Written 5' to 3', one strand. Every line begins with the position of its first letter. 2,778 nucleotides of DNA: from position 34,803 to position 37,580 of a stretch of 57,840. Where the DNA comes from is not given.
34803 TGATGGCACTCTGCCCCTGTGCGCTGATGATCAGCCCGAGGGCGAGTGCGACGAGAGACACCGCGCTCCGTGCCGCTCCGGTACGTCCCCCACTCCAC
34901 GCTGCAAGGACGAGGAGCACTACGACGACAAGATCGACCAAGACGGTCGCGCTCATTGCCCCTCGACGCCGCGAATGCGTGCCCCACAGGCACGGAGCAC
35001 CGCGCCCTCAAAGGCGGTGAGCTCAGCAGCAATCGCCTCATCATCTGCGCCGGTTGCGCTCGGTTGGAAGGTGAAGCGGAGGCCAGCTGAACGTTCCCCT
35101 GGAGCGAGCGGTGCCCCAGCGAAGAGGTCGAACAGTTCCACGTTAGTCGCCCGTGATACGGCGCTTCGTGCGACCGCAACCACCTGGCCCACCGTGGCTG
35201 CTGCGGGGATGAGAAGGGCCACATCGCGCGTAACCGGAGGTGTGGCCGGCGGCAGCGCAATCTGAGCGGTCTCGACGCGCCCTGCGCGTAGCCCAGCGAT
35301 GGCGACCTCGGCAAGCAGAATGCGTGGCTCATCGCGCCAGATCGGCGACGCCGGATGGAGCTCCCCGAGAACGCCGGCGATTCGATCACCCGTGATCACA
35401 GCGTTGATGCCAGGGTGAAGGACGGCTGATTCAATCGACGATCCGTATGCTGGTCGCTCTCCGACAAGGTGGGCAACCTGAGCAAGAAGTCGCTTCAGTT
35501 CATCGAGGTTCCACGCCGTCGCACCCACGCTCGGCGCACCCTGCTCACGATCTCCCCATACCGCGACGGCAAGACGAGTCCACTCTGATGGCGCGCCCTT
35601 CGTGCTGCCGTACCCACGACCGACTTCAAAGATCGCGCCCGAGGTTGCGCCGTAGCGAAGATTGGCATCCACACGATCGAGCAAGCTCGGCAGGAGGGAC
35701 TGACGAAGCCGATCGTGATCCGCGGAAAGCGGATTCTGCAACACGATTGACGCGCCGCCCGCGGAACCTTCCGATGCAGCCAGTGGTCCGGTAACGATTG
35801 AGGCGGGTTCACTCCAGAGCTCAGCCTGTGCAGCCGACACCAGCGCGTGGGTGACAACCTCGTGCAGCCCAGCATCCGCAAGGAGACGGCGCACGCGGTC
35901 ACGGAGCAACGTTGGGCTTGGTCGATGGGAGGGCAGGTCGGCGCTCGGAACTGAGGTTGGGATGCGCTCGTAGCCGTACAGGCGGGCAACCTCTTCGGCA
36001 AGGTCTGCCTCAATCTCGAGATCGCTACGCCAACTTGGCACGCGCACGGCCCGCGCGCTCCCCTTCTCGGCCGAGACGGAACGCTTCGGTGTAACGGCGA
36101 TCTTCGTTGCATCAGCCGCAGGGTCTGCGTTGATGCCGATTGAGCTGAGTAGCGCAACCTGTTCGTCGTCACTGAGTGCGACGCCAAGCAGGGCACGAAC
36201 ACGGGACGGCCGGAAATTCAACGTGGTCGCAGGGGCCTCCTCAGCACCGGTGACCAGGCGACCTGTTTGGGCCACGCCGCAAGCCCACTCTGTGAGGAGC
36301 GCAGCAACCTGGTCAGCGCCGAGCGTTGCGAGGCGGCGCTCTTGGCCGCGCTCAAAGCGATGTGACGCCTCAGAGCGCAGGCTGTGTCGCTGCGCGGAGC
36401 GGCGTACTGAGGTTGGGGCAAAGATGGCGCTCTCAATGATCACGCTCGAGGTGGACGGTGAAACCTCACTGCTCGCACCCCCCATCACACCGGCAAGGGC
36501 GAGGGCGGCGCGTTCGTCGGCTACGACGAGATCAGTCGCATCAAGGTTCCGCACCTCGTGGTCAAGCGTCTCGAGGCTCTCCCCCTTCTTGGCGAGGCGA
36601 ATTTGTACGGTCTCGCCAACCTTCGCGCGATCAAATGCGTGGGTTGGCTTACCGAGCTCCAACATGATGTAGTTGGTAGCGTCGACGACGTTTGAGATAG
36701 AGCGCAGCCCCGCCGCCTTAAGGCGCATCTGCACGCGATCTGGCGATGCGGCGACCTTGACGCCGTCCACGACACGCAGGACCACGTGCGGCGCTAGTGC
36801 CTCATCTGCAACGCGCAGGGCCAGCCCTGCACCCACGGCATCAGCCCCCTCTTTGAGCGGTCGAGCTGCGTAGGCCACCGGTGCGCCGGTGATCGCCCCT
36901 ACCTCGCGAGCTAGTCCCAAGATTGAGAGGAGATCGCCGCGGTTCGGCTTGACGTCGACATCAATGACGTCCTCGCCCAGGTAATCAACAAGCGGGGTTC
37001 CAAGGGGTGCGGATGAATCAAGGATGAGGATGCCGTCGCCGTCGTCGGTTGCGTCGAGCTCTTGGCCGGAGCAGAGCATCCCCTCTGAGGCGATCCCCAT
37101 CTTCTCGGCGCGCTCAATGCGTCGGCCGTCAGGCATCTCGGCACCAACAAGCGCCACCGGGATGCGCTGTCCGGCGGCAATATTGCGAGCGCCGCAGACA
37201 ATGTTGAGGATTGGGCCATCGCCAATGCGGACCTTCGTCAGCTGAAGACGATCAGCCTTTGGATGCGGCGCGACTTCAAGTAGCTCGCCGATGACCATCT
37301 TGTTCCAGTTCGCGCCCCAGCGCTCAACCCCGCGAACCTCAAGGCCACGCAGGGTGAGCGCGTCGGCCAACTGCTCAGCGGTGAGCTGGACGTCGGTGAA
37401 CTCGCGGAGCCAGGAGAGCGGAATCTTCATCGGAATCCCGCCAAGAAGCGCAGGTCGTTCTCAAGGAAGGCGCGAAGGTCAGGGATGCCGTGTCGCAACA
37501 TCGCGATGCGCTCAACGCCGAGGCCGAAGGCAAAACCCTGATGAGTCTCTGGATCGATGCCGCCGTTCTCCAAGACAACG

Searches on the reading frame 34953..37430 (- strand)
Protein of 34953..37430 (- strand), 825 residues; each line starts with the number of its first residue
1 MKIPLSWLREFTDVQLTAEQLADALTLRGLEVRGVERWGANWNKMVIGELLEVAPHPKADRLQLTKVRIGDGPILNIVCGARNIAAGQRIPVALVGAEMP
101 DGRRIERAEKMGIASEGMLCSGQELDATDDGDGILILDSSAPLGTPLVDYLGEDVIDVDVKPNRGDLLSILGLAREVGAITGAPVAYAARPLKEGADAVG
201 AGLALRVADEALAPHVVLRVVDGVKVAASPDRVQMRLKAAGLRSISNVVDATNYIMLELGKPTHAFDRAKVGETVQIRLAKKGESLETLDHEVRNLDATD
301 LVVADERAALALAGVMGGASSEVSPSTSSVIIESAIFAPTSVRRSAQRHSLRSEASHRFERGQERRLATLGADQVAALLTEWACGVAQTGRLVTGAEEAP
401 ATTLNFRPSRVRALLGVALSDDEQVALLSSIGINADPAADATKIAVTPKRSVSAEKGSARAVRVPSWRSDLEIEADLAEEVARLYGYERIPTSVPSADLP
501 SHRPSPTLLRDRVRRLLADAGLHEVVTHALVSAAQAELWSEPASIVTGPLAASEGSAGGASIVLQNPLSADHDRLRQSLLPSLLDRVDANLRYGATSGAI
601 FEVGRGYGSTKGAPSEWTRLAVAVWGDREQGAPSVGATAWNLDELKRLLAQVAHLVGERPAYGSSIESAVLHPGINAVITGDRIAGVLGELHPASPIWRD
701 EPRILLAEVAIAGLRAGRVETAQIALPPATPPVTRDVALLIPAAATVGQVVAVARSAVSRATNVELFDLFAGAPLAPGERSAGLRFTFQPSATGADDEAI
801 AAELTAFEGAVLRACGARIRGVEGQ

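Call 49: search_protein_families(library=pfam, proteins=[window:34953-37430:-], max_evalue=0.00001)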
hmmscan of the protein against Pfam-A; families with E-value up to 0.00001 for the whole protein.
window:34953-37430:- (825 aa): 5 families
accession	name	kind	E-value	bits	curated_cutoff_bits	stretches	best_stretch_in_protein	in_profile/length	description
PF03483.22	B3_4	-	1.2e-57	194.7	29.3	1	213-383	2-173/174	B3/4 domain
PF17759.6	tRNA_synthFbeta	-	1.1e-32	113.7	22.4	1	490-694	1-196/214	Phenylalanyl tRNA synthetase beta chain CLM domain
PF03484.21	B5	-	3.1e-20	72.6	28.6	1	405-487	2-67/67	tRNA synthetase B5 domain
PF01588.26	tRNA_bind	-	7.9e-15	55.2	27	1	45-145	1-95/96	Putative tRNA binding domain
PF03147.19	FDX-ACB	-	3.1e-11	44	31.1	1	729-820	2-94/94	Ferredoxin-fold anticodon binding domain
